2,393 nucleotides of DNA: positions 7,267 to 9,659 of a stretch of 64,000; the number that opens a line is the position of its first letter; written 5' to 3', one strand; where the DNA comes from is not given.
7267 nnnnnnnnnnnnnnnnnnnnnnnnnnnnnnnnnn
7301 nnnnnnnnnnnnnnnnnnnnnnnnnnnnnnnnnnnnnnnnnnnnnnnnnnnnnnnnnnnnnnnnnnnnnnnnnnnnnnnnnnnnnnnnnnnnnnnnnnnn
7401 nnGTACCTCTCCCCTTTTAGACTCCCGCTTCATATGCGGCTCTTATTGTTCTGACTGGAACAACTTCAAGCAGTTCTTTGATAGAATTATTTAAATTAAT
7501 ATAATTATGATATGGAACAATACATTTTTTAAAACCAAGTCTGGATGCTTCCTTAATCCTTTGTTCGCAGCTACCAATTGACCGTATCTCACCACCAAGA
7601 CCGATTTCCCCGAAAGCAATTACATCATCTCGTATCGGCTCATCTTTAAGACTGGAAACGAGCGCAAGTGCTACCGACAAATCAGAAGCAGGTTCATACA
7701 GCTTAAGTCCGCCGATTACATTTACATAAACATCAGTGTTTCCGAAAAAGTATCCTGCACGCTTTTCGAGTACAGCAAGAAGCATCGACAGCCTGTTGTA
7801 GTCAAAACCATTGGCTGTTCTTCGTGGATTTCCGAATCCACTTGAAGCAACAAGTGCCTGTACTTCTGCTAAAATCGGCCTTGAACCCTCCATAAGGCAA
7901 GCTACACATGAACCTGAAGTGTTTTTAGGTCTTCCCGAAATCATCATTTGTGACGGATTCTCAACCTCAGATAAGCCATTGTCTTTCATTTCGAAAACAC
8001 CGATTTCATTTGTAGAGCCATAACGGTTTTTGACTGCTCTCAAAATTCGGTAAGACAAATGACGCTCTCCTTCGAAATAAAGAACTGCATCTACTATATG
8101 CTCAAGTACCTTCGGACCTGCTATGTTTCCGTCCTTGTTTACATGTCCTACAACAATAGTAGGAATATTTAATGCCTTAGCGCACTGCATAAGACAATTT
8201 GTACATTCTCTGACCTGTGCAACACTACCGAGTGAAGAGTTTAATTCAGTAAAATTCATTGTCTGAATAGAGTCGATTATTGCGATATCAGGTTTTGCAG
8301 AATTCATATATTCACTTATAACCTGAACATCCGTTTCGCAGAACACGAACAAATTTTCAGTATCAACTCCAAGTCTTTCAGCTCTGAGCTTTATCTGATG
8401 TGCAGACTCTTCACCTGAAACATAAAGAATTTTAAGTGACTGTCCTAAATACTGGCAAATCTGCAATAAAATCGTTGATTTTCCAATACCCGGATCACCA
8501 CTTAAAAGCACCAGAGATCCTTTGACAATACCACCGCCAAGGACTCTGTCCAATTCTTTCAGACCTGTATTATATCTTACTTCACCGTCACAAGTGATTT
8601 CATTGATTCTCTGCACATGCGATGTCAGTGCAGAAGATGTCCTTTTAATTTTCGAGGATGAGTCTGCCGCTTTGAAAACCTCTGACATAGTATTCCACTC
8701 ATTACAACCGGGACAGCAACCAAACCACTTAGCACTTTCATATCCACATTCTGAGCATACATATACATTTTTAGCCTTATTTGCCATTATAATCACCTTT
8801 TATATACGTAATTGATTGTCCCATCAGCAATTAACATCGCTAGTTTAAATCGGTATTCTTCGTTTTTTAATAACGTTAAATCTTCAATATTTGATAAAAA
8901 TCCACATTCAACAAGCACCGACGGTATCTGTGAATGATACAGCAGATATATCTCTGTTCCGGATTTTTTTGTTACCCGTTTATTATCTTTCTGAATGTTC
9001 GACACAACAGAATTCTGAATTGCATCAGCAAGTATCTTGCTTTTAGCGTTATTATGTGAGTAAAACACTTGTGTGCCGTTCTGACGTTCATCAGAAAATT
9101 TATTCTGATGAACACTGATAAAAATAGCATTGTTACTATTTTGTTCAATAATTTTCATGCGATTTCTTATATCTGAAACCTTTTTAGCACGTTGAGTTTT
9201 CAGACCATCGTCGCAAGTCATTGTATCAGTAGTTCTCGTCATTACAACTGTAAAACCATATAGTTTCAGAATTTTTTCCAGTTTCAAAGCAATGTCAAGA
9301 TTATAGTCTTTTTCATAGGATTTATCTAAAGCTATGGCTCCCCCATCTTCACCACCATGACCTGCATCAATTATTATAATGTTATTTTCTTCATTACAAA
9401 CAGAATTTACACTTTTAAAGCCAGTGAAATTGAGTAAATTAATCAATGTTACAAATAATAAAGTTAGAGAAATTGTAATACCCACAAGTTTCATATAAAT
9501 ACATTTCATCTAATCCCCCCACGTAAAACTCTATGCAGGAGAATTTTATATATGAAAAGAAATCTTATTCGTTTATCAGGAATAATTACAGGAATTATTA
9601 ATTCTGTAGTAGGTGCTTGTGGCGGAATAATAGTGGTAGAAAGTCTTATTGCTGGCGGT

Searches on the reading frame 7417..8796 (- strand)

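Call 9: search_protein_families(library=pfam, proteins=[window:7417-8796:-], max_evalue=0.01)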
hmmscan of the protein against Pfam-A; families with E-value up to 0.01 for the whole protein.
window:7417-8796:- (459 aa): 18 families
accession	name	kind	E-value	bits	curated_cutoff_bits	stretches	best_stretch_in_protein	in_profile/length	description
PF06745.19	ATPase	-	1.9e-18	67.2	26.6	2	76-149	2-77/231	KaiC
PF13481.12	AAA_25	-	2.1e-13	50.8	27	1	76-223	16-194/195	AAA domain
PF18073.7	Zn_ribbon_LapB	-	4.8e-11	42.6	25.7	1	12-39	1-28/28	Rubredoxin metal binding domain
PF05362.19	Lon_C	-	1.1e-10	41.9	21.1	1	350-452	90-196/205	Lon protease (S16) C-terminal proteolytic domain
PF03796.21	DnaB_C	-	1.5e-10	41.3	27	1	76-138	3-66/255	DnaB-like helicase C terminal domain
PF13541.12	ChlI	-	1.1e-09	38.7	27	1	347-431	36-121/121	Subunit ChlI of Mg-chelatase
PF00154.27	RecA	-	1.8e-05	24.8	27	1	75-190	33-153/262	recA bacterial DNA recombination protein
PF13191.12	AAA_16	-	7e-05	23.8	32.6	1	90-133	24-63/167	AAA ATPase domain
PF03266.21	NTPase_1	-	0.00015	22.1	23.9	0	96-119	2-25/168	NTPase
PF00004.35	AAA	-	0.00017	22.4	21.2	1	96-221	1-110/131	ATPase family associated with various cellular activities (AAA)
PF25199.1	nSTAND_NTPase5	-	0.00017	21.9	34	1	93-162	41-111/145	Novel STAND NTPase 5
PF20720.3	nSTAND3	-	0.00042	20.5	27.2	1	94-135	18-60/155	Novel STAND NTPase 3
PF13173.12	AAA_14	-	0.00063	20.2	27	1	95-180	4-74/129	AAA domain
PF23442.1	DUF7125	-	0.0014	18.2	29.1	1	74-111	3-39/207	Family of unknown function (DUF7125)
PF08423.17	Rad51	-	0.0017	18.1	22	1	73-148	6-90/244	Rad51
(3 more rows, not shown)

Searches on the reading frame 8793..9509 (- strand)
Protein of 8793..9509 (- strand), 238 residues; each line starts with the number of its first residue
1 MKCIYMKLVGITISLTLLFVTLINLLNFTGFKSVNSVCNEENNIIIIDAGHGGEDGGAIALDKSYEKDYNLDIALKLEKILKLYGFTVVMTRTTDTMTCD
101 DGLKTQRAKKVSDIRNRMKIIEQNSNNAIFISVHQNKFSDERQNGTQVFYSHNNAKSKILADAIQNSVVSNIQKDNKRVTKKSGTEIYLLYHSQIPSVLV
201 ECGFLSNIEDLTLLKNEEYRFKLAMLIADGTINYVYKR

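Call 9: search_protein_families(library=pfam, proteins=[window:8793-9509:-], max_evalue=0.01)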
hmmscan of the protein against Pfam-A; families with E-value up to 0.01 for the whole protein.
window:8793-9509:- (238 aa): 1 family
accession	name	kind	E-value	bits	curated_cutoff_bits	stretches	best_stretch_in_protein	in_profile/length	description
PF01520.23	Amidase_3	-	1.5e-45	155.8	27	1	45-230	1-171/174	N-acetylmuramoyl-L-alanine amidase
